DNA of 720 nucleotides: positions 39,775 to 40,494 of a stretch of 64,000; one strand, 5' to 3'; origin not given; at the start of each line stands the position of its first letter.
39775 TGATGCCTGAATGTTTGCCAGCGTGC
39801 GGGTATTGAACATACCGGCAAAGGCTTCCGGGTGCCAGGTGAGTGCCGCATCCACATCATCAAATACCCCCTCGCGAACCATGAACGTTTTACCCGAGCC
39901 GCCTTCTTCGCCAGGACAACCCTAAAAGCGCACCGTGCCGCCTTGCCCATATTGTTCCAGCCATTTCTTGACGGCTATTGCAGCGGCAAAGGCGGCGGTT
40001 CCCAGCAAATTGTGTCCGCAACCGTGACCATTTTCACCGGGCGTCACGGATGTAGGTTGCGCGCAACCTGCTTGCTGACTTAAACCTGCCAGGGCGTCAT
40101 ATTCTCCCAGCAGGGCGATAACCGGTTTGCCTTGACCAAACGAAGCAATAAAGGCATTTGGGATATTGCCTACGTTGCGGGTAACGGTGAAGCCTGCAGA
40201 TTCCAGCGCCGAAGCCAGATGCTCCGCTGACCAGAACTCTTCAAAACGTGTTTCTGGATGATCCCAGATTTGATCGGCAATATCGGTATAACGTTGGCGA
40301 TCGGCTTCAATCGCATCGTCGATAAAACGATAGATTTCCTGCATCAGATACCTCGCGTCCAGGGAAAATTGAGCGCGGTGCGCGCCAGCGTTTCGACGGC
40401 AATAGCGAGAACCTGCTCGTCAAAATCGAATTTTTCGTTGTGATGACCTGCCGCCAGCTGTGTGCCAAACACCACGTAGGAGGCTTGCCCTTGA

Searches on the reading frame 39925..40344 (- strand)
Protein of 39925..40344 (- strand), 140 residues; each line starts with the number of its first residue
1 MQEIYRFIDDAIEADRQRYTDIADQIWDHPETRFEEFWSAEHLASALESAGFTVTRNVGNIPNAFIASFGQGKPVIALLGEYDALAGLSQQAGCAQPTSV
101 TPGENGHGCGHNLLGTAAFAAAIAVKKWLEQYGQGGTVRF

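Call 12: find_encoding_contigs(protein=window:39925-40344:-, flank=5000, max_places=10)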
Protein seq(140 aa) (140 aa): 24 contigs read that carry it; 10 places shown.
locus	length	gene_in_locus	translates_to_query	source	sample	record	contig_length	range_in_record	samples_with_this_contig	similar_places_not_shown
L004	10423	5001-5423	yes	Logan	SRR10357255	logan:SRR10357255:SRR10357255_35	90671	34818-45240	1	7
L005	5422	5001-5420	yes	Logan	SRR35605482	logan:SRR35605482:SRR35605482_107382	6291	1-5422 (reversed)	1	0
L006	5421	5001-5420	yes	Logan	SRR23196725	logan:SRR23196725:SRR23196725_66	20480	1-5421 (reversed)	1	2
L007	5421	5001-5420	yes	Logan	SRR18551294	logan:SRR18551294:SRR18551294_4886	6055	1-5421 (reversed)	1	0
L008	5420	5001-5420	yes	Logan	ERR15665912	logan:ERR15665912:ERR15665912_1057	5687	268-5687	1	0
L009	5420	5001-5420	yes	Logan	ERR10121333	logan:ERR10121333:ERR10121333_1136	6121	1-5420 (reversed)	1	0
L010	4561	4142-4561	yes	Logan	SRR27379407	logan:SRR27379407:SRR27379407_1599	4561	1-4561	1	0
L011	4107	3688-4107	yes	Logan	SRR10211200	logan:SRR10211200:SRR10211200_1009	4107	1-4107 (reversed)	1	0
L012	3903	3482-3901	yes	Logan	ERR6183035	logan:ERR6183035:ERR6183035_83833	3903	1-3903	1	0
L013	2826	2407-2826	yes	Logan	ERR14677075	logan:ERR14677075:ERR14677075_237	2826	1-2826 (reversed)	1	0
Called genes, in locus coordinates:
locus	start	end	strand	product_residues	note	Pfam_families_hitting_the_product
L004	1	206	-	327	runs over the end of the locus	PF01544:CorA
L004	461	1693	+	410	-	PF13188:PAS_8 (faint), PF08448:PAS_4, PF13426:PAS_9 (weak), PF00990:GGDEF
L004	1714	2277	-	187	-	PF01713:Smr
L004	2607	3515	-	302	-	PF00126:HTH_1, PF03466:LysR_substrate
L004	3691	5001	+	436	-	PF01546:Peptidase_M20, PF07687:M20_dimer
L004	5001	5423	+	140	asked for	-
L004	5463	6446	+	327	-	-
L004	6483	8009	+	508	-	PF03806:ABG_transport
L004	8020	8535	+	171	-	PF02870:Methyltransf_1N, PF01035:DNA_binding_1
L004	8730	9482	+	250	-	PF00027:cNMP_binding, PF13545:HTH_Crp_2, PF00325:Crp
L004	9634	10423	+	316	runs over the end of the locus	PF00582:Usp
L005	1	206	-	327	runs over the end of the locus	PF01544:CorA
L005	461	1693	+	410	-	PF13188:PAS_8 (faint), PF08448:PAS_4, PF13426:PAS_9 (weak), PF00990:GGDEF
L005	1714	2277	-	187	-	PF01713:Smr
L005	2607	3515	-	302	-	PF00126:HTH_1, PF03466:LysR_substrate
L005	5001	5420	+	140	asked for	?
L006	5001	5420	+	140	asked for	?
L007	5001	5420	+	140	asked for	?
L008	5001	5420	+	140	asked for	?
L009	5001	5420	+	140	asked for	?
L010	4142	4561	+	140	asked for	?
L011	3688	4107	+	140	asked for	?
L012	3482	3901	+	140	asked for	?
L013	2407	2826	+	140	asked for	?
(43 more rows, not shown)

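Call 31: search_protein_families(proteins=[window:39925-40344:-], library=ncbifam, max_evalue=0.00001)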
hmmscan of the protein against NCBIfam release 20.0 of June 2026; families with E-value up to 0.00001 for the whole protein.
window:39925-40344:- (140 aa): 1 family
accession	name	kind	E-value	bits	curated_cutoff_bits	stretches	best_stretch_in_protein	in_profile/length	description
TIGR01891.1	amidohydrolases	subfamily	6.8e-45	153.8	153.75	1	19-140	1-119/366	amidohydrolase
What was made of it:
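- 39925..40344 (-): abgB 5' fragment, codons 1-140. It holds the GHGCGHN motif. Its start overlaps the abgA stop (ATGA). It matches TIGR01891 model positions 1-119 only (call 31).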
